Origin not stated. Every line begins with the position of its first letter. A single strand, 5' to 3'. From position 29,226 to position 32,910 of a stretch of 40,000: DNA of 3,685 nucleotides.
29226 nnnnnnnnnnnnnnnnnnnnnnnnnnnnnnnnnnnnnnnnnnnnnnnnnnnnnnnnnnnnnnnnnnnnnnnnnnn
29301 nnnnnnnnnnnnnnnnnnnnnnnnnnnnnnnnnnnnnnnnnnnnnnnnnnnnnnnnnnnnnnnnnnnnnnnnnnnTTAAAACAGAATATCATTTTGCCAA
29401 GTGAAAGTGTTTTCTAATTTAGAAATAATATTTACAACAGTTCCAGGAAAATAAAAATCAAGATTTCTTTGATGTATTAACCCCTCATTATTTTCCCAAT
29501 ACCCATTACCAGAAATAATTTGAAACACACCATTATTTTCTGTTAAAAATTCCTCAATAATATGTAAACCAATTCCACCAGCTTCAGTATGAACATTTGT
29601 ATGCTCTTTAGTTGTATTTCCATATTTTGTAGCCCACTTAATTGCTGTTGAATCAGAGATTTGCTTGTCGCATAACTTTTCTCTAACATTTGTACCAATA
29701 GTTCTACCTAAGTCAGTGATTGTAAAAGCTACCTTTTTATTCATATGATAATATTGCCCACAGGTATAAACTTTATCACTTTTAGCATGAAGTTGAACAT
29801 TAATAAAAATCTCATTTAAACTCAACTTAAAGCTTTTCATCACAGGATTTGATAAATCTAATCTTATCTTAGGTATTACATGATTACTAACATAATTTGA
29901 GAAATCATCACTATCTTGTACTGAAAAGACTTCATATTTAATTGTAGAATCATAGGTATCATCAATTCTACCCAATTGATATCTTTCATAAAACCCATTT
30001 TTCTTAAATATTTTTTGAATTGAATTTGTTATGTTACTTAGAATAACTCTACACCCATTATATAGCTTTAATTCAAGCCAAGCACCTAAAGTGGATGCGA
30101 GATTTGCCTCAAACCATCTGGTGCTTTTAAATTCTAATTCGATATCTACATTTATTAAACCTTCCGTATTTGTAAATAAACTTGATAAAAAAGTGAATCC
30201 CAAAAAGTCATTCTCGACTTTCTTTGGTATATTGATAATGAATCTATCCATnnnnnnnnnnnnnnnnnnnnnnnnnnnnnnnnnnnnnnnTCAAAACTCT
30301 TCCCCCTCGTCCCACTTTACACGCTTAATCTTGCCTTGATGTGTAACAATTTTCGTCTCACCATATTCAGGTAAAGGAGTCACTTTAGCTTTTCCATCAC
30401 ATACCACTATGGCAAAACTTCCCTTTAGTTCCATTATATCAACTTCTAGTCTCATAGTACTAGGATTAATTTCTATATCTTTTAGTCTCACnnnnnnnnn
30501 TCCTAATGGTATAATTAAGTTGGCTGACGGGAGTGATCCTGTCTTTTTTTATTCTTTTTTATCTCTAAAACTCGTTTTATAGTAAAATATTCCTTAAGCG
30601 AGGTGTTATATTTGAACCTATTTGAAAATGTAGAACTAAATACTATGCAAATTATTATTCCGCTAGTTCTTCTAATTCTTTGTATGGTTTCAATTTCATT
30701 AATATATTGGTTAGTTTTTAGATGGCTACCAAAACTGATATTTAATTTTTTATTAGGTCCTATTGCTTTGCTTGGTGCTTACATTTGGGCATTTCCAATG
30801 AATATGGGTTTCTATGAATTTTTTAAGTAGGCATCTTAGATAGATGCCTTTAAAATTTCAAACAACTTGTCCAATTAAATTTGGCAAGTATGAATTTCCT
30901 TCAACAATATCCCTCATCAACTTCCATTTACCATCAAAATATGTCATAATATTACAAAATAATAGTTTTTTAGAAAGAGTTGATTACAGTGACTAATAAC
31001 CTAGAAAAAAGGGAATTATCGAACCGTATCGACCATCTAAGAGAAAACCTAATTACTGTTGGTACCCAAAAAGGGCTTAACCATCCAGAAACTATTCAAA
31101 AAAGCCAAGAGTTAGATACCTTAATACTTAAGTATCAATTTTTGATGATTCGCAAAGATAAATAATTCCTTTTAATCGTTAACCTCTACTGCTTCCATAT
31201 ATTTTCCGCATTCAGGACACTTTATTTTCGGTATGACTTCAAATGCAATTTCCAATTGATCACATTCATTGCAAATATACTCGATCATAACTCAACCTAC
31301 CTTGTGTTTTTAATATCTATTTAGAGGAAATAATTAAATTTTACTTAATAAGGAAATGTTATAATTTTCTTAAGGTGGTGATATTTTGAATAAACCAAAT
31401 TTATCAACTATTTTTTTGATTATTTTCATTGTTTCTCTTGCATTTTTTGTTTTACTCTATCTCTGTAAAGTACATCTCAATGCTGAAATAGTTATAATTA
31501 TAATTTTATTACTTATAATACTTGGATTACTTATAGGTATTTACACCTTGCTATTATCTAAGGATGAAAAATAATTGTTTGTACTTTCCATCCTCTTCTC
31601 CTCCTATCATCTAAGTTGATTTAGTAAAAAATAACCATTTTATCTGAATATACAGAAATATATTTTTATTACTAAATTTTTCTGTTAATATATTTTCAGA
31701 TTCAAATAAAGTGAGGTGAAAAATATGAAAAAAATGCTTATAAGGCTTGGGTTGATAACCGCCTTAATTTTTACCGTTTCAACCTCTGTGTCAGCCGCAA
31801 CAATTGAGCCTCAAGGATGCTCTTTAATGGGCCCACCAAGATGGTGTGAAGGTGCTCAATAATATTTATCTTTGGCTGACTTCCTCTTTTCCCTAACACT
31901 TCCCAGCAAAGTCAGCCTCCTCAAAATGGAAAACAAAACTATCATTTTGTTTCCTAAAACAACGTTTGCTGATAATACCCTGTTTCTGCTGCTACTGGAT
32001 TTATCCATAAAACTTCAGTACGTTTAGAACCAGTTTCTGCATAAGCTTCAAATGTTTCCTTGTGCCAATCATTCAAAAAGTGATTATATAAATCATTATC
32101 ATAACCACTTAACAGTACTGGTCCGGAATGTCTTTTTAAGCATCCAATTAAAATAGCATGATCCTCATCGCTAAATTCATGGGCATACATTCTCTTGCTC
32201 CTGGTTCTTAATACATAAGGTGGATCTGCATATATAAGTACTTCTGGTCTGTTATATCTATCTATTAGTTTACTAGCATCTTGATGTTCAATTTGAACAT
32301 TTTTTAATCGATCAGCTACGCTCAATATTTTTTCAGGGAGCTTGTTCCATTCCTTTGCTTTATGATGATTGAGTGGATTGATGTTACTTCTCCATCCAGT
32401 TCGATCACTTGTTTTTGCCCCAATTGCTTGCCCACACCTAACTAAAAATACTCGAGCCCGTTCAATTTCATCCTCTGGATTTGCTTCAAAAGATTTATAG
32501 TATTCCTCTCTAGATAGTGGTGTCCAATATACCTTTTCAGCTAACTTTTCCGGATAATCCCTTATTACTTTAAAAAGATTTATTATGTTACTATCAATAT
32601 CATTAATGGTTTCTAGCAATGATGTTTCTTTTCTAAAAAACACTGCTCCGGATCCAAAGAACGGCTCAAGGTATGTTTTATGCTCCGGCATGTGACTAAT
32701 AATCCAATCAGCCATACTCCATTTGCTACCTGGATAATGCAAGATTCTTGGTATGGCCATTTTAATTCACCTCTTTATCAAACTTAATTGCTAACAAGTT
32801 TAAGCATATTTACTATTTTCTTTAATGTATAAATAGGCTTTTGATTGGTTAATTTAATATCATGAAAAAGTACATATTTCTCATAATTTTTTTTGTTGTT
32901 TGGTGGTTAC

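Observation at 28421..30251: Three-gene operon: GHKL anti-sigma-type ATPase + STAS-like protein + PIN nuclease (candidate partner-switching-controlled defence or toxin module)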

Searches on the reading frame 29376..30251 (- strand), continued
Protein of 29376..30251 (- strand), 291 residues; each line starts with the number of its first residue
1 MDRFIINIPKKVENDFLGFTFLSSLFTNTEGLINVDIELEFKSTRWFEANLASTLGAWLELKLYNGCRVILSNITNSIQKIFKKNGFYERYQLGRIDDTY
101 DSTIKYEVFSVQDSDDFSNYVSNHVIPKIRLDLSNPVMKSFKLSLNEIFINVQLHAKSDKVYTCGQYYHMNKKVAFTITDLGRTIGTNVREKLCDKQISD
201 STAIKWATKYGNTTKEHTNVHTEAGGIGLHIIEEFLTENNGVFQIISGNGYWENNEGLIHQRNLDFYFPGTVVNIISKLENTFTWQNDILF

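Call 59: find_encoding_contigs(protein=P0048, flank=8000, max_places=1)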
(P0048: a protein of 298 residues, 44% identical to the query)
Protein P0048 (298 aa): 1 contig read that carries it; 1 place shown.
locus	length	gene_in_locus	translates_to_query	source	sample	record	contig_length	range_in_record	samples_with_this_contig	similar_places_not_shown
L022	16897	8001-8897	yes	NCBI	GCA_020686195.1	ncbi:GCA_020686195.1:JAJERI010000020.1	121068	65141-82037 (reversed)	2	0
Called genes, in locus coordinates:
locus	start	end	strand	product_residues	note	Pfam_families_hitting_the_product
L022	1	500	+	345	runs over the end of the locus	PF16162:KwaB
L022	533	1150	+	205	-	PF28043:KwaA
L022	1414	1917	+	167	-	-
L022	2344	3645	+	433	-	PF13289:SIR2_2, PF20284:CTD8 (weak)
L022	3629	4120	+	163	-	-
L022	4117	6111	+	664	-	-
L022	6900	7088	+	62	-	-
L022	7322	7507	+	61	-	-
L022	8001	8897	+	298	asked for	-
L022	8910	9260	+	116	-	PF14213:DUF4325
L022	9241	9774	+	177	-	PF01850:PIN (weak)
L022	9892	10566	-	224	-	-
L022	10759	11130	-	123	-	PF10711:DUF2513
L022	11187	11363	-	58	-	-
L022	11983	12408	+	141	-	-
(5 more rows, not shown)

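Call 60: find_encoding_contigs(protein=P0078, flank=8000, max_places=1)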
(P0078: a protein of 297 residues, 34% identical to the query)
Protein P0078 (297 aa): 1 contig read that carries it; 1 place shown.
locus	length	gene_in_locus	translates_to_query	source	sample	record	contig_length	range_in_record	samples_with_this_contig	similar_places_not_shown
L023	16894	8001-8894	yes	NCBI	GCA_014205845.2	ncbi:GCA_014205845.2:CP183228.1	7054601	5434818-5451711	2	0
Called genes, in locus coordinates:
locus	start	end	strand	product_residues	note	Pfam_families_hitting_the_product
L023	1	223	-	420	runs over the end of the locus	PF07221:GlcNAc_2-epim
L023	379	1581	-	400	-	PF04041:Glyco_hydro_130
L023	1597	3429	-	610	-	PF00474:SSF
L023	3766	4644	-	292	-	PF00165:HTH_AraC (faint), PF12833:HTH_18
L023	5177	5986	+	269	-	PF02405:MlaE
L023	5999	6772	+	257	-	PF00005:ABC_tran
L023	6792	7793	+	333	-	PF02470:MlaD, PF28544:Helical_needle (faint)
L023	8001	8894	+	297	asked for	-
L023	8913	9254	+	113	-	PF14213:DUF4325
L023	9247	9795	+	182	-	-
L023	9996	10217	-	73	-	-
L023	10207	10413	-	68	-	-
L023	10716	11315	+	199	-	PF13560:HTH_31, PF01381:HTH_3, PF13443:HTH_26, PF09685:MamF_MmsF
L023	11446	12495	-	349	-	-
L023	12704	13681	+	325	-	PF06439:3keto-disac_hyd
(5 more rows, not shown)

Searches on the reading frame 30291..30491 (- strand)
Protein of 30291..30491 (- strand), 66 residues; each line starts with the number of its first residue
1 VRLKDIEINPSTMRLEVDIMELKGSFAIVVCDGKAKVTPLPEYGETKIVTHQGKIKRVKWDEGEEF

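Call 50: search_protein_families(library=pfam, proteins=[window:30291-30491:-], max_evalue=0.01)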
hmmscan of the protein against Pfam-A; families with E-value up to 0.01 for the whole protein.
window:30291-30491:- (66 aa): 1 family
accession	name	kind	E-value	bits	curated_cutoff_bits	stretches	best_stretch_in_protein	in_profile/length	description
PF17356.7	PBSX_XtrA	-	2.8e-25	88.3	29.7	1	1-66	1-64/64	Phage-like element PBSX protein XtrA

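Call 67: search_protein_families(library=phrogs, proteins=[window:30291-30491:-], max_evalue=0.001)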
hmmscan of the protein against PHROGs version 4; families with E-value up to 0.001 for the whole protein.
window:30291-30491:- (66 aa): 1 family
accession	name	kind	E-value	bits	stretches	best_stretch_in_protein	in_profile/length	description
phrog_1551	-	unknown function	1.6e-21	76.7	1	1-66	1-64/64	-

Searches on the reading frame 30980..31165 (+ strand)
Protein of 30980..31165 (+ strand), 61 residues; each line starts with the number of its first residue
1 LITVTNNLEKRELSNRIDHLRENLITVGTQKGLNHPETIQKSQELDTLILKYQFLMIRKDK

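Call 50: search_protein_families(library=pfam, proteins=[window:30980-31165:+], max_evalue=0.01)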
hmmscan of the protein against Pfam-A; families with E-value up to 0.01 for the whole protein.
window:30980-31165:+ (61 aa): 1 family
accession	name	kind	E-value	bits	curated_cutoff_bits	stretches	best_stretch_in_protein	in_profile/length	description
PF09388.15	SpoOE-like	-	1.5e-15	57.3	23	1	13-53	1-41/42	Spo0E like sporulation regulatory protein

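Call 67: search_protein_families(library=phrogs, proteins=[window:30980-31165:+], max_evalue=0.001)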
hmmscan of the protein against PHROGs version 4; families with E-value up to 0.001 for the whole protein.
window:30980-31165:+ (61 aa): 0 families

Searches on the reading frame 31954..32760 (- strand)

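Call 50: search_protein_families(library=pfam, proteins=[window:31954-32760:-], max_evalue=0.01)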
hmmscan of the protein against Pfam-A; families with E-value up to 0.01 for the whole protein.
window:31954-32760:- (268 aa): 1 family
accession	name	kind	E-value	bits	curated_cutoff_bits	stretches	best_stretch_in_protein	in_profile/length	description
PF02086.21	MethyltransfD12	-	5.7e-32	111.9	22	1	9-234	1-242/253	D12 class N6 adenine-specific DNA methyltransferase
